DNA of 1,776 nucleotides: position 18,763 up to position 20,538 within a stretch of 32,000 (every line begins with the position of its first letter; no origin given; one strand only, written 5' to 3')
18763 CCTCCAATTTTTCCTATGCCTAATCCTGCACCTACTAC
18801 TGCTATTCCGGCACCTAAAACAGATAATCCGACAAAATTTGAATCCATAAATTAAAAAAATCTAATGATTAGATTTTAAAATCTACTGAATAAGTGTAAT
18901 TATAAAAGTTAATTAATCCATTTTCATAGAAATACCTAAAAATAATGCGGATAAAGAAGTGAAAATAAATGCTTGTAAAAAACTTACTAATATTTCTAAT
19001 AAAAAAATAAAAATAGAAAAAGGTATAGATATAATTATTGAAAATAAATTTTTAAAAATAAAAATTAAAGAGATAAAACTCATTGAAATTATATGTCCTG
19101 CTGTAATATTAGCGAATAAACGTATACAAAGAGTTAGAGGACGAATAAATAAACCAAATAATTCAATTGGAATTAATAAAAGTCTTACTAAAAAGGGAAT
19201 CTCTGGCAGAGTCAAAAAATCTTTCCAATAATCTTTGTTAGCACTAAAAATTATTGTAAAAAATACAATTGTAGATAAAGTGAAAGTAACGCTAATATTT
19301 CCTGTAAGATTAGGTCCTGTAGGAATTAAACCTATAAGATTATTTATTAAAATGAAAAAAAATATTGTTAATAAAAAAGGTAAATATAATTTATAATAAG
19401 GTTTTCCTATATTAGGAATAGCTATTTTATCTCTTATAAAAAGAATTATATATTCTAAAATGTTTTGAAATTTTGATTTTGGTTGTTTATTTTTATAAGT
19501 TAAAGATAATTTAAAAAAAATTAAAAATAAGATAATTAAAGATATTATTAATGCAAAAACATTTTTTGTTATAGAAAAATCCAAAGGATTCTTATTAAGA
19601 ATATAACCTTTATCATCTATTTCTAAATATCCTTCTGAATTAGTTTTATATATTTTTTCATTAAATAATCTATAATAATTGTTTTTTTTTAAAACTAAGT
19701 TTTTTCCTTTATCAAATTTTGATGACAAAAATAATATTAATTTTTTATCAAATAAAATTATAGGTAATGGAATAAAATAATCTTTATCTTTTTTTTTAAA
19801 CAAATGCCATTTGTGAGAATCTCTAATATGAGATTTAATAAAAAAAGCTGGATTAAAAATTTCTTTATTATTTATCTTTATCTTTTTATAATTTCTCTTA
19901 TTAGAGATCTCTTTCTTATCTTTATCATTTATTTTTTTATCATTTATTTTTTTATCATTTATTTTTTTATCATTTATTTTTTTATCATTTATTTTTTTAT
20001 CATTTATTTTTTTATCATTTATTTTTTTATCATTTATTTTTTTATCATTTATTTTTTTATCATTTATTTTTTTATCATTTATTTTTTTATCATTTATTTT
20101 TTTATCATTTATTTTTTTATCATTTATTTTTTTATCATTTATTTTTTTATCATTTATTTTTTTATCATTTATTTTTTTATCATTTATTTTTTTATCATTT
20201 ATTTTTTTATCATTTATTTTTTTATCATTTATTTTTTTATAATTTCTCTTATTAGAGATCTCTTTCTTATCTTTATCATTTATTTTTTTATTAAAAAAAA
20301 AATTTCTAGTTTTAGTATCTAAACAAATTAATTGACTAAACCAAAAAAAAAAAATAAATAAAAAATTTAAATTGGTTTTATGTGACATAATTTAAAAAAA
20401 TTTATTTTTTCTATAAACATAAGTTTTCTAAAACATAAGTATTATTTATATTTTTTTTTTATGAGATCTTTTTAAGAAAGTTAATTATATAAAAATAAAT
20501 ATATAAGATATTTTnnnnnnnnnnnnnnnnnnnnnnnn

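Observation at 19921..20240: Perfect 21-copy 15-nt tandem array inside ATP synthase subunit a, encoding (KINDK)n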

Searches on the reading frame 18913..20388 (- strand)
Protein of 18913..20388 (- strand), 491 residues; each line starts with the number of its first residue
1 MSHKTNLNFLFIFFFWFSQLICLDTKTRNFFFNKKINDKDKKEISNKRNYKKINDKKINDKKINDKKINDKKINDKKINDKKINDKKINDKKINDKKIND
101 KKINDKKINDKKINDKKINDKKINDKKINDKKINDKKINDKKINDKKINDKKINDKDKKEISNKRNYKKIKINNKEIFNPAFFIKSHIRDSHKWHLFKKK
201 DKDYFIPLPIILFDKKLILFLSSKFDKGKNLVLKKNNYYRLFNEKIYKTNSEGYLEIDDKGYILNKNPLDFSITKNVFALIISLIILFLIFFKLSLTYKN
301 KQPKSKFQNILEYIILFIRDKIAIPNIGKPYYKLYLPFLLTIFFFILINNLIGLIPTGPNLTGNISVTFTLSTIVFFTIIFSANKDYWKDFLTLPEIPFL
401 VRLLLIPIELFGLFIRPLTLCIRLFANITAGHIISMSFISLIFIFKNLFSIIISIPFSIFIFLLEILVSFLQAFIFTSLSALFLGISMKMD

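Call 6: search_protein_families(library=pfam, proteins=[window:18913-20388:-], max_evalue=1)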
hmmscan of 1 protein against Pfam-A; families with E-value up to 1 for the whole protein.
window:18913-20388:- (491 aa): 2 families
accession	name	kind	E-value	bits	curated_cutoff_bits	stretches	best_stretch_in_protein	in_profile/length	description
PF00119.25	ATP-synt_A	-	8.2e-52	176.6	33.9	1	280-484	4-216/217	ATP synthase A chain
PF07382.16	HC2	-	1.7e-06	28.7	40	1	41-197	31-189/194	Histone H1-like nucleoprotein HC2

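Call 7: find_homologous_proteins(query=window:18913-20388:-)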
Query window:18913-20388:- (491 aa): 7543 proteins with E <= 0.001 among 8000 candidates; the best 120 are listed.
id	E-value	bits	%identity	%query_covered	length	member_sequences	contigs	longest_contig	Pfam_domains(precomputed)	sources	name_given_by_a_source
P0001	3.3e-212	724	99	71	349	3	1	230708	PF28541.1,PF00119.26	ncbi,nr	ncbi:F0F1 ATP synthase subunit A [Candidatus Sulcia muelleri]|nr:F0F1 ATP synthase subunit A [Candid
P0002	7.5e-191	653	88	70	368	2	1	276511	PF28541.1,PF00119.26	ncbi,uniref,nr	ncbi:ATP synthase F0 subunit a [Candidatus Karelsulcia muelleri CARI]|uniref:ATP synthase subunit a 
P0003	6.6e-125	436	69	66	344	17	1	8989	PF28541.1,PF00119.26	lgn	-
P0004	2.5e-122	427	66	67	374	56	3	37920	PF28541.1,PF00119.26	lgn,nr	nr:F0F1 ATP synthase subunit A [Candidatus Karelsulcia muelleri]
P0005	1.6e-107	378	60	67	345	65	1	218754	PF28541.1,PF00119.26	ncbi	ncbi:MAG: F0F1 ATP synthase subunit A [Candidatus Karelsulcia muelleri]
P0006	7.9e-107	376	56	69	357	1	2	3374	PF28541.1,PF00119.26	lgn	-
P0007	1.1e-106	376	55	64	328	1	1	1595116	PF28541.1,PF00119.26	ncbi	ncbi:MAG: F0F1 ATP synthase subunit A [Flavobacteriales bacterium]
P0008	1.4e-106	375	54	64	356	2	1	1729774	PF28541.1,PF00119.26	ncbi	ncbi:MAG: F0F1 ATP synthase subunit A [Flavobacteriales bacterium AspAUS03]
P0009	5.1e-105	370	53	65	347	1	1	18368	PF28541.1,PF00119.26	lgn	-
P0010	1.3e-104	369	53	65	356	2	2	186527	PF28541.1,PF00119.26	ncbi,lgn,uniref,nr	ncbi:F0F1 ATP synthase subunit A [Bacteroidetes bacterium endosymbiont of Geopemphigus sp.]|uniref:F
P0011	2.9e-104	368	51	68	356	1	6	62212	PF28541.1,PF00119.26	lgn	-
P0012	3.7e-102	361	51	66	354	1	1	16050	PF28541.1,PF00119.26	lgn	-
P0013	4.6e-99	350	53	64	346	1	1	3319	PF28541.1,PF00119.26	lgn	-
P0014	7.5e-98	346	59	62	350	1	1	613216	PF28541.1,PF00119.26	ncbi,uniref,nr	ncbi:F0F1 ATP synthase subunit A [Blattabacterium cuenoti]|uniref:ATP synthase subunit a n=1 Tax=Bla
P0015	3.4e-97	344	58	62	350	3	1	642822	PF28541.1,PF00119.26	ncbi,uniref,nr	ncbi:F0F1 ATP synthase subunit A [Blattabacterium cuenoti]|uniref:ATP synthase subunit a n=1 Tax=Bla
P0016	2.5e-96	341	57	62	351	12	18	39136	PF28541.1,PF00119.26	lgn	-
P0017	2.8e-95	338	54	67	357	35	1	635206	PF28541.1,PF00119.26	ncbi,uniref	ncbi:F0F1 ATP synthase subunit A [Blattabacterium cuenoti]|uniref:F0F1 ATP synthase subunit A n=1 Ta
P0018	4.6e-95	337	46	73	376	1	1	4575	PF28541.1,PF00119.26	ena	-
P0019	6.1e-95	337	57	62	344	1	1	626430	PF28541.1,PF00119.26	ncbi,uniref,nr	ncbi:F0F1 ATP synthase subunit A [Blattabacterium cuenoti]|uniref:ATP synthase subunit a n=1 Tax=Bla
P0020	7.3e-95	337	48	67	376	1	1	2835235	PF28541.1,PF00119.26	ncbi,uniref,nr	ncbi:F0F1 ATP synthase subunit A [Faecalibacter bovis]|uniref:ATP synthase subunit a n=1 Tax=Faecali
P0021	1.1e-94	336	55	63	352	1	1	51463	PF28541.1,PF00119.26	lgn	-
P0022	1.3e-94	336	48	71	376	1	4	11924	PF28541.1,PF00119.26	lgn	-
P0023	1.9e-94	335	49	67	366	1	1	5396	PF28541.1,PF00119.26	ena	-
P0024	2.1e-94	335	56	62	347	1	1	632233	PF28541.1,PF00119.26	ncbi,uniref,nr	ncbi:F0F1 ATP synthase subunit A [Blattabacterium cuenoti]|uniref:ATP synthase subunit a n=1 Tax=Bla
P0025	2.8e-94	335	47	71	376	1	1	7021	PF28541.1,PF00119.26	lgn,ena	-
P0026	2.9e-94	335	49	67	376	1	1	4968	PF28541.1,PF00119.26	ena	-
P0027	3.8e-94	334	47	72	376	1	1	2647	PF28541.1,PF00119.26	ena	-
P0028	4.1e-94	334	57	62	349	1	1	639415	PF28541.1,PF00119.26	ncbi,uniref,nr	ncbi:F0F1 ATP synthase subunit A [Blattabacterium cuenoti]|uniref:ATP synthase subunit a n=1 Tax=Bla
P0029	5.2e-94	334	56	62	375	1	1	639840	PF28541.1,PF00119.26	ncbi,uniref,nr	ncbi:F0F1 ATP synthase subunit A [Blattabacterium cuenoti]|uniref:F0F1 ATP synthase subunit A n=1 Ta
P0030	6.7e-94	333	49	67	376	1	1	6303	PF28541.1,PF00119.26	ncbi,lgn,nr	ncbi:MAG: F0F1 ATP synthase subunit A [Weeksellaceae bacterium]|nr:F0F1 ATP synthase subunit A [Week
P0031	8.9e-94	333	53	68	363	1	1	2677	PF28541.1,PF00119.26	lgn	-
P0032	9.4e-94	333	57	62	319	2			PF28541.1,PF00119.26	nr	nr:F0F1 ATP synthase subunit A [Blattabacterium cuenoti]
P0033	9.9e-94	333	55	63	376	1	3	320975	PF28541.1,PF00119.26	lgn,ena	-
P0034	1.6e-93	332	56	62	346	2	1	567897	PF28541.1,PF00119.26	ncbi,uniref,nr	uniref:ATP synthase subunit a n=1 Tax=Blattabacterium sp. (Anaplecta sp.) TaxID=2712790 RepID=A0A6G6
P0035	3.1e-93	331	53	69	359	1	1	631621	PF28541.1,PF00119.26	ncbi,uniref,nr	ncbi:F0F1 ATP synthase subunit A [Blattabacterium cuenoti]|uniref:ATP synthase subunit a n=1 Tax=Bla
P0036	1.0e-92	330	55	63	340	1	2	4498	PF28541.1,PF00119.26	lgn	-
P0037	1.4e-92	329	57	61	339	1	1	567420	PF28541.1,PF00119.26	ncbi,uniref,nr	ncbi:F0F1 ATP synthase subunit A [Blattabacterium cuenoti]|uniref:ATP synthase subunit a n=1 Tax=Bla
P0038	1.6e-92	329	55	62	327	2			PF28541.1,PF00119.26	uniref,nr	uniref:ATP synthase subunit a n=1 Tax=Blattabacterium sp. (Pycnoscelus femapterus) TaxID=2712828 Rep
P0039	1.6e-92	329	54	65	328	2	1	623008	PF28541.1,PF00119.26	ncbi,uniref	ncbi:F0F1 ATP synthase subunit A [Blattabacterium sp. DPU]|uniref:F0F1 ATP synthase subunit A n=1 Ta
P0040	1.8e-92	329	56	62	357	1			PF28541.1,PF00119.26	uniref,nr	uniref:ATP synthase subunit a n=1 Tax=Blattabacterium sp. (Galiblatta cribrosa) TaxID=2712808 RepID=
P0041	2.2e-92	328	51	73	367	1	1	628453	PF28541.1,PF00119.26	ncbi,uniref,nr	ncbi:F0F1 ATP synthase subunit A [Blattabacterium cuenoti]|uniref:F0F1 ATP synthase subunit A n=1 Ta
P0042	3.0e-92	328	55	64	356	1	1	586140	PF28541.1,PF00119.26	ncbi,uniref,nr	ncbi:F0F1 ATP synthase subunit A [Blattabacterium cuenoti]|uniref:ATP synthase subunit a n=1 Tax=Bla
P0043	3.2e-92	328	55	62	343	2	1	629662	PF28541.1,PF00119.26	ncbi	-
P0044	5.6e-92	327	49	67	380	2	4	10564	PF28541.1,PF00119.26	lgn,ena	-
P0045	6.9e-92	327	55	62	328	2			PF28541.1,PF00119.26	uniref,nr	uniref:ATP synthase subunit a n=1 Tax=Blattabacterium sp. (Laxta sp.) TaxID=2712813 RepID=A0A6G6BY83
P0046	9.9e-92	326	53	64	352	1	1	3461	PF28541.1,PF00119.26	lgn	-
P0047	1.1e-91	326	54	63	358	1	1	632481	PF28541.1,PF00119.26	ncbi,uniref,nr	ncbi:F0F1 ATP synthase subunit A [Blattabacterium cuenoti]|uniref:ATP synthase subunit a n=1 Tax=Bla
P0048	2.0e-91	325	52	67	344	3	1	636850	PF28541.1,PF00119.26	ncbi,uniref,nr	ncbi:F0F1 ATP synthase subunit A [Blattabacterium sp. (Blattella germanica)]|uniref:F0F1 ATP synthas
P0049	2.7e-91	325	52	68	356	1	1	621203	PF28541.1,PF00119.26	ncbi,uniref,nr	ncbi:F0F1 ATP synthase subunit A [Blattabacterium cuenoti]|uniref:F0F1 ATP synthase subunit A n=1 Ta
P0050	3.0e-91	325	50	64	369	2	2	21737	PF28541.1,PF00119.26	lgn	-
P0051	1.4e-90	323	55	63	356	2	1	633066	PF28541.1,PF00119.26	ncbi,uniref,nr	ncbi:F0F1 ATP synthase subunit A [Blattabacterium cuenoti]|uniref:ATP synthase subunit a n=1 Tax=Bla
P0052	1.9e-90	322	57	62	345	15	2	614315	PF28541.1,PF00119.26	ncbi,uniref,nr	ncbi:ATP synthase F0 subunit A [Blattabacterium punctulatus]|uniref:ATP synthase subunit a n=1 Tax=B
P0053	2.2e-90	322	54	63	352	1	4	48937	PF28541.1,PF00119.26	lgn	-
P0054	3.1e-90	321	55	64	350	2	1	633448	PF28541.1,PF00119.26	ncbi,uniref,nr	ncbi:F0F1 ATP synthase subunit A [Blattabacterium cuenoti]|uniref:F0F1 ATP synthase subunit A n=1 Ta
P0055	4.2e-90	321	56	62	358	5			PF28541.1,PF00119.26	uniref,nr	uniref:ATP synthase subunit a n=1 Tax=Blattabacterium sp. (Elliptorhina davidi) TaxID=2712802 RepID=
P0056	4.4e-90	321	53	62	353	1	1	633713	PF28541.1,PF00119.26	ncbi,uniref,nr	ncbi:F0F1 ATP synthase subunit A [Blattabacterium cuenoti]|uniref:ATP synthase subunit a n=1 Tax=Bla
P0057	7.6e-90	320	56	65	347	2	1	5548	PF28541.1,PF00119.26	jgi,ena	-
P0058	1.8e-89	319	48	67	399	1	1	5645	PF28541.1,PF00119.26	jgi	jgi:F-type H+-transporting ATPase subunit a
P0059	1.9e-89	319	56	62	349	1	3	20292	PF28541.1,PF00119.26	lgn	-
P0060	2.0e-89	319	45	72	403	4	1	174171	PF28541.1,PF00119.26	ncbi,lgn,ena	-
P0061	4.0e-89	318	53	62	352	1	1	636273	PF28541.1,PF00119.26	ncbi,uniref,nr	ncbi:F0F1 ATP synthase subunit A [Blattabacterium cuenoti]|uniref:F0F1 ATP synthase subunit A n=1 Ta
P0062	4.1e-89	318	47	64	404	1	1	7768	PF28541.1,PF00119.26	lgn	-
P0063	5.2e-89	317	53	68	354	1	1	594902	PF28541.1,PF00119.26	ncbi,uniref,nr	ncbi:F0F1 ATP synthase subunit A [Blattabacterium cuenoti]|uniref:F0F1 ATP synthase subunit A n=1 Ta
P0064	5.8e-89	317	53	66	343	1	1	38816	PF28541.1,PF00119.26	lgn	-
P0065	1.2e-88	316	54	62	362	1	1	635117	PF28541.1,PF00119.26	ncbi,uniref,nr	ncbi:F0F1 ATP synthase subunit A [Blattabacterium cuenoti]|uniref:ATP synthase subunit a n=1 Tax=Bla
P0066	1.2e-88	316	45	67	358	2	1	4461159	PF28541.1,PF00119.26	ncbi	ncbi:F0F1 ATP synthase subunit A [Flavobacteriaceae bacterium M23B6Z8]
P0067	1.4e-88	316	47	69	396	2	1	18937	PF28541.1,PF00119.26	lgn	-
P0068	1.4e-88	316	46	68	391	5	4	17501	PF28541.1,PF00119.26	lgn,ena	-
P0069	1.5e-88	316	54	65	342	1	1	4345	PF28541.1,PF00119.26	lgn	-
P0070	1.7e-88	316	54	63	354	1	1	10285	PF28541.1,PF00119.26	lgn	-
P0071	1.9e-88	315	54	63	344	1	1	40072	PF28541.1,PF00119.26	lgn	-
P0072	2.0e-88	315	51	68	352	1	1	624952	PF28541.1,PF00119.26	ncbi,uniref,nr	ncbi:F0F1 ATP synthase subunit A [Blattabacterium cuenoti]|uniref:ATP synthase subunit a n=1 Tax=Bla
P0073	3.6e-88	315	56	62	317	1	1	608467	PF28541.1,PF00119.26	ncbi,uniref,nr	ncbi:F0F1 ATP synthase subunit A [Blattabacterium cuenoti]|uniref:ATP synthase subunit a n=1 Tax=Bla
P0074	3.7e-88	314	51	68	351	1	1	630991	PF28541.1,PF00119.26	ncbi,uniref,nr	ncbi:F0F1 ATP synthase subunit A [Blattabacterium cuenoti]|uniref:ATP synthase subunit a n=1 Tax=Bla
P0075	4.5e-88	314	54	62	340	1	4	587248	PF28541.1,PF00119.26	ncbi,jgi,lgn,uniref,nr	ncbi:MAG: F0F1 ATP synthase subunit A [Flavobacteriales bacterium]|jgi:F-type H+-transporting ATPase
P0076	6.6e-88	314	46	67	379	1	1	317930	PF28541.1,PF00119.26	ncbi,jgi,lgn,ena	-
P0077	6.8e-88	314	45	70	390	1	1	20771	PF28541.1,PF00119.26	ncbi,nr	ncbi:MAG: F0F1 ATP synthase subunit A [Bacteroidia bacterium]|nr:F0F1 ATP synthase subunit A [Bacter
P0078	7.2e-88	314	54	66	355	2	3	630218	PF28541.1,PF00119.26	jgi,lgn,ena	jgi:F0F1-type ATP synthase, subunit a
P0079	7.7e-88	313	42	72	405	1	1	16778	PF28541.1,PF00119.26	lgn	-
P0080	7.8e-88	313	42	72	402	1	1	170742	PF28541.1,PF00119.26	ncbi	-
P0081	8.3e-88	313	46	67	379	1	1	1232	PF28541.1,PF00119.26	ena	-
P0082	8.4e-88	313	47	64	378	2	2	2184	PF28541.1,PF00119.26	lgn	-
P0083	1.3e-87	313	51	68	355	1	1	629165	PF28541.1,PF00119.26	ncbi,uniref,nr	ncbi:F0F1 ATP synthase subunit A [Blattabacterium sp. (Blaberus giganteus)]|uniref:F0F1 ATP synthase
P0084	1.4e-87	313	48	63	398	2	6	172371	PF28541.1,PF00119.26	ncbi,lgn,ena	-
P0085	1.5e-87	312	47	65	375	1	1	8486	PF28541.1,PF00119.26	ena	-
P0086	1.8e-87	312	53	62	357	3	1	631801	PF28541.1,PF00119.26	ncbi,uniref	ncbi:F0F1 ATP synthase subunit A [Blattabacterium cuenoti]|uniref:F0F1 ATP synthase subunit A n=1 Ta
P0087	1.9e-87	312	45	71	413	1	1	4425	PF28541.1,PF00119.26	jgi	jgi:F-type H+-transporting ATPase subunit a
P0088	2.0e-87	312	47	68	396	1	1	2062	PF28541.1,PF00119.26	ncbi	-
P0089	2.9e-87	312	43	71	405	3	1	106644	PF28541.1,PF00119.26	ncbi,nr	ncbi:MAG: F0F1 ATP synthase subunit A [bacterium]|nr:F0F1 ATP synthase subunit A [bacterium]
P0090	2.9e-87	312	50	70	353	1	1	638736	PF28541.1,PF00119.26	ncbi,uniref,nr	ncbi:F0F1 ATP synthase subunit A [Blattabacterium cuenoti]|uniref:ATP synthase subunit a n=1 Tax=Bla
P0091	3.0e-87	311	50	66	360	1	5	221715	PF28541.1,PF00119.26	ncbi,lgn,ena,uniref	ncbi:MAG: F0F1 ATP synthase subunit A [Mesonia sp.]|uniref:F0F1 ATP synthase subunit A n=1 Tax=Meson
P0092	3.1e-87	311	46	68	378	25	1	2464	PF28541.1,PF00119.26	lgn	-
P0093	5.5e-87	311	52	66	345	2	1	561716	PF28541.1,PF00119.26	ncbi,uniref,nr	ncbi:F0F1 ATP synthase subunit A [Blattabacterium cuenoti]|uniref:F0F1 ATP synthase subunit A n=1 Ta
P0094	7.0e-87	310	48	63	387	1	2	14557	PF28541.1,PF00119.26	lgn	-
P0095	1.2e-86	310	48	64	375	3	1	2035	PF28541.1,PF00119.26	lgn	-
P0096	1.4e-86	309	50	63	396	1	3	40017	PF28541.1,PF00119.26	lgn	-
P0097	1.5e-86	309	53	66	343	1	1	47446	PF28541.1,PF00119.26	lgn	-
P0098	1.8e-86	309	53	62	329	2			PF28541.1,PF00119.26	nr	nr:F0F1 ATP synthase subunit A [Blattabacterium cuenoti]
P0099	2.1e-86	309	47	69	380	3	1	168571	PF28541.1,PF00119.26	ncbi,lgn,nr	ncbi:MAG: F0F1 ATP synthase subunit A [Bacteroidota bacterium]|nr:F0F1 ATP synthase subunit A [Bacte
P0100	2.4e-86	309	43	73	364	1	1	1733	PF28541.1,PF00119.26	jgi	jgi:F-type H+-transporting ATPase subunit a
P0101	2.5e-86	308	48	63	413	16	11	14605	PF28541.1,PF00119.26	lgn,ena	-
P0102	3.0e-86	308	45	68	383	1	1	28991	PF28541.1,PF00119.26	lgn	-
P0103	3.1e-86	308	47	65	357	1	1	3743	PF28541.1,PF00119.26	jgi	jgi:F-type H+-transporting ATPase subunit a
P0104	3.9e-86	308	45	68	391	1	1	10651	PF28541.1,PF00119.26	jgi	-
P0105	5.1e-86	307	48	64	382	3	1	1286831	PF28541.1,PF00119.26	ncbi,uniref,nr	ncbi:F0F1 ATP synthase subunit A [Vaginella massiliensis]|uniref:F0F1 ATP synthase subunit A n=1 Tax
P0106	5.2e-86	307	48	63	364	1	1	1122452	PF28541.1,PF00119.26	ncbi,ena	-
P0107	6.7e-86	307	47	63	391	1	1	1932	PF28541.1,PF00119.26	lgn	-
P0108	7.0e-86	307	48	63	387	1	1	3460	PF28541.1,PF00119.26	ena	-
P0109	7.0e-86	307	44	69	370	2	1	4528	PF28541.1,PF00119.26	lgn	-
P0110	7.2e-86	307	57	67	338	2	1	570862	PF28541.1,PF00119.26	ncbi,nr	ncbi:F0F1 ATP synthase subunit A [Blattabacterium cuenoti]|nr:F0F1 ATP synthase subunit A [Blattabac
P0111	1.1e-85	306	45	68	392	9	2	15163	PF28541.1,PF00119.26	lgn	-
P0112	1.2e-85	306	45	67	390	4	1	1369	PF28541.1,PF00119.26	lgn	-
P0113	1.4e-85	306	45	67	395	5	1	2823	PF28541.1,PF00119.26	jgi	jgi:F-type H+-transporting ATPase subunit a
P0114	1.4e-85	306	53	63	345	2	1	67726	PF28541.1,PF00119.26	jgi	-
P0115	1.4e-85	306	48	63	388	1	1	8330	PF28541.1,PF00119.26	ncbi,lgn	-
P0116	1.6e-85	306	47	63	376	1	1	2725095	PF28541.1,PF00119.26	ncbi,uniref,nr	ncbi:F0F1 ATP synthase subunit A [Flavobacterium litorale]|uniref:ATP synthase subunit a n=1 Tax=Fla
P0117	1.8e-85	306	41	75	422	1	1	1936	PF28541.1,PF00119.26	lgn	-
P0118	2.0e-85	305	49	66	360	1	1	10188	PF28541.1,PF00119.26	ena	-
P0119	2.4e-85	305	56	62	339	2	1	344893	PF28541.1,PF00119.26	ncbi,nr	ncbi:MAG: F0F1 ATP synthase subunit A [Candidatus Bostrichicola ureolyticus]|nr:MAG: F0F1 ATP syntha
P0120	2.5e-85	305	53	63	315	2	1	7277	PF28541.1,PF00119.26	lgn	-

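Call 9: find_encoding_contigs(protein=P0001, flank=3000)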
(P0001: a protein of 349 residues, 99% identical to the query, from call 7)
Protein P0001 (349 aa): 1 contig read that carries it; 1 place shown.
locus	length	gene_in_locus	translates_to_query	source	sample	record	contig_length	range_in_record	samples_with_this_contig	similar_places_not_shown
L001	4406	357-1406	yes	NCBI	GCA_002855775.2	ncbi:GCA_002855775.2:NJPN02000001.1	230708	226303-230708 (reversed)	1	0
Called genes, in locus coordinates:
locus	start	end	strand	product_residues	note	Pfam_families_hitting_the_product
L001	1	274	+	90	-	PF08398:Phospholip_A2_4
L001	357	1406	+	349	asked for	PF28541:DUF8433, PF00119:ATP-synt_A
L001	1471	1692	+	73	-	PF00137:ATP-synt_C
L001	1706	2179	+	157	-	PF00430:ATP-synt_B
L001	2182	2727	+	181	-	-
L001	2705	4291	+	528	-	PF02874:ATP-synt_ab_N, PF00006:ATP-synt_ab, PF00306:ATP-synt_ab_C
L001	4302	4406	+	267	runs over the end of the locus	PF00231:ATP-synt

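Call 10: find_encoding_contigs(protein=window:18913-20388:-, flank=3000)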
Protein window:18913-20388:- (491 aa): no gene with exactly this product is on record in the collection.

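Call 19: list_cluster_members(proteins=[P0001, P0002])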
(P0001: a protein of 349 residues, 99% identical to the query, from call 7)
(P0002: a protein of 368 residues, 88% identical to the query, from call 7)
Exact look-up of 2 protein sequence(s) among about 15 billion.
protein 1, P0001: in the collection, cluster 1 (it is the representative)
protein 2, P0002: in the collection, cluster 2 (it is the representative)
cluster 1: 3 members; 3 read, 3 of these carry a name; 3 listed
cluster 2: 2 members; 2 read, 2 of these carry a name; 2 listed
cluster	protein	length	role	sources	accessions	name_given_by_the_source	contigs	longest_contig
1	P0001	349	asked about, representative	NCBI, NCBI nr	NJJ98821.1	F0F1 ATP synthase subunit A [Candidatus Sulcia muelleri] | F0F1 ATP synthase subunit A [Candidatus Karelsulcia muelleri]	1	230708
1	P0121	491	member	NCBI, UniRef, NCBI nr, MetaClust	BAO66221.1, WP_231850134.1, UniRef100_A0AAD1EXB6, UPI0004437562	F0F1 ATP synthase subunit A [Candidatus Karelsulcia muelleri] | ATP synthase subunit a n=1 Tax=Candidatus Karelsulcia muelleri PSPU TaxID=1189303 ... | status=active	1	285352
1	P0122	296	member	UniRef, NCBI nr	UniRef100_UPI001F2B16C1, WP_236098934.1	F0F1 ATP synthase subunit A n=1 Tax=Candidatus Karelsulcia muelleri TaxID=336810 ... | F0F1 ATP synthase subunit A [Candidatus Karelsulcia muelleri]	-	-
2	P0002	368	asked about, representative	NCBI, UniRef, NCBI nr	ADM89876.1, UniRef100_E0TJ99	ATP synthase F0 subunit a [Candidatus Karelsulcia muelleri CARI] | ATP synthase subunit a n=1 Tax=Karelsulcia muelleri (strain CARI) TaxID=706194 ...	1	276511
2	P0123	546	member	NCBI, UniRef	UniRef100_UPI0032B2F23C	F0F1 ATP synthase subunit A n=1 Tax=Candidatus Karelsulcia muelleri TaxID=336810 ...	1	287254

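Call 21: find_encoding_contigs(protein=P0123, flank=2500)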
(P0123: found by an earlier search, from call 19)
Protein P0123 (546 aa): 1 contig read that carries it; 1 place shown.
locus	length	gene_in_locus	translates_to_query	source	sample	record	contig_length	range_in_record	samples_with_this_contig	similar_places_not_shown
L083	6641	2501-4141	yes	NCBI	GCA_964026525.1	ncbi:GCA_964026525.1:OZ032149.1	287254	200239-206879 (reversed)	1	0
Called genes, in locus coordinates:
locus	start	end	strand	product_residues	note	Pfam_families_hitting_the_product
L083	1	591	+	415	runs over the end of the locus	PF00696:AA_kinase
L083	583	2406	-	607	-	PF01807:Zn_ribbon_DnaG, PF08275:DNAG_N, PF01751:Toprim, PF13155:Toprim_2, PF13662:Toprim_4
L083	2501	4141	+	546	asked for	PF28541:DUF8433, PF00119:ATP-synt_A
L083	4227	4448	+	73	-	PF00137:ATP-synt_C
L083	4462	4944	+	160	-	PF00430:ATP-synt_B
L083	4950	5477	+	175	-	-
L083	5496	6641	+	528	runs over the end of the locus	PF02874:ATP-synt_ab_N, PF00006:ATP-synt_ab, PF00306:ATP-synt_ab_C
